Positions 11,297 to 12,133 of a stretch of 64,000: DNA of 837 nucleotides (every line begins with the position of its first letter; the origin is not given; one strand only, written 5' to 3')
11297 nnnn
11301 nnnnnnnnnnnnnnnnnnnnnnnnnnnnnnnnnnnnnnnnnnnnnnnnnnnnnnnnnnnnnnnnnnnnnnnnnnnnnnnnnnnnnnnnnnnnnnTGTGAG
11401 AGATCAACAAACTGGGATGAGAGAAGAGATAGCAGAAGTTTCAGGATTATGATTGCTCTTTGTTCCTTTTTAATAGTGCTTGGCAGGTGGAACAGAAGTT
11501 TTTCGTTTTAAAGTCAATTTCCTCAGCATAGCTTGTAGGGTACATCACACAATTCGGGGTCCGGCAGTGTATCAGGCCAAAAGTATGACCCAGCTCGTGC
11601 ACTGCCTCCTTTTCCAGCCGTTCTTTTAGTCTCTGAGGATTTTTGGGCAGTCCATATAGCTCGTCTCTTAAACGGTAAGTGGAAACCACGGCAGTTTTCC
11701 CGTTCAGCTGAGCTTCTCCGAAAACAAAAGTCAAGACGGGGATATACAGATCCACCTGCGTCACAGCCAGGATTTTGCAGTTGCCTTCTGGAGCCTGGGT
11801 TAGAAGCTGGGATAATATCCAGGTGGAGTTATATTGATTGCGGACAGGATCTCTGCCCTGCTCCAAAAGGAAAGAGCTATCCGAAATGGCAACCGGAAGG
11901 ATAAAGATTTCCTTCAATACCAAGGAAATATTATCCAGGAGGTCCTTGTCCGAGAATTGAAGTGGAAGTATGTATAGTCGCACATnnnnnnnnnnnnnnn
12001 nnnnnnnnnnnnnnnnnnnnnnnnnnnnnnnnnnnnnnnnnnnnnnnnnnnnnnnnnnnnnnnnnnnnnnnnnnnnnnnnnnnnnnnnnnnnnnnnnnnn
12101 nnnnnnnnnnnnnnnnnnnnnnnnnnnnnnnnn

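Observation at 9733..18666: Cohesin-dockerin system in a cytochrome-rich, non-cellulolytic context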

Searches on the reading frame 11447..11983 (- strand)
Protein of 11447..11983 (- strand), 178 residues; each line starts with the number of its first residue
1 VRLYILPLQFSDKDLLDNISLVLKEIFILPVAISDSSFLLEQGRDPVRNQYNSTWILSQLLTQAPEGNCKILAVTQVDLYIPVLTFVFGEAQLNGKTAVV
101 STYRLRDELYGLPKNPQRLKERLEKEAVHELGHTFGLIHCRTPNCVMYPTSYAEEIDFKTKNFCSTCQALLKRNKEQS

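Call 3: search_protein_families(library=pfam, proteins=[window:11447-11983:-], max_evalue=0.1)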
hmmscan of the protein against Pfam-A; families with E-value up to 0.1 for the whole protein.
window:11447-11983:- (178 aa): 5 families
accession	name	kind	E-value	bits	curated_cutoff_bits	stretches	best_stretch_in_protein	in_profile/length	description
PF07998.17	Peptidase_M54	-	2.1e-22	80.5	24.4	1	71-173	97-194/194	Peptidase family M54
PF00413.30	Peptidase_M10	-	4.6e-06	27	24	1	120-154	105-140/159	Matrixin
PF13688.12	Reprolysin_5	-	0.0049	17.5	27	1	18-145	45-163/196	Metallo-peptidase family M12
PF13583.11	Reprolysin_4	-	0.066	13.3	22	0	129-152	141-164/203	Metallo-peptidase family M12B Reprolysin-like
PF16523.10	betaPIX_CC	-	0.096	13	26.8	0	90-126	22-58/85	betaPIX coiled coil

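Call 4: search_protein_families(library=ncbifam, proteins=[window:11447-11983:-], max_evalue=0.1)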
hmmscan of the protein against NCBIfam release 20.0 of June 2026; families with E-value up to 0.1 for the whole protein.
window:11447-11983:- (178 aa): 4 families
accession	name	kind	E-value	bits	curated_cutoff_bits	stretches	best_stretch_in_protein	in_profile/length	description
NF033823.0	archmetzin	subfamily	4.2e-49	166.8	145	1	3-170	2-169/170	archaemetzincin family Zn-dependent metalloprotease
NF033824.1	Myxo_non_zincin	equivalog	6.6e-26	91.1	250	1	48-173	51-171/174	non-proteolytic archaemetzincin-like protein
NF041905.1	MXAN_2677_2678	equivalog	0.00042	19.4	250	1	123-155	184-216/283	myxosortase-dependent metalloprotease, MXAN_2677/MXAN_2678 family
NF049958.1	Cas10_III-i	exception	0.016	14.7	175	1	128-176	34-79/295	type III-I CRISPR-associated protein Cas10i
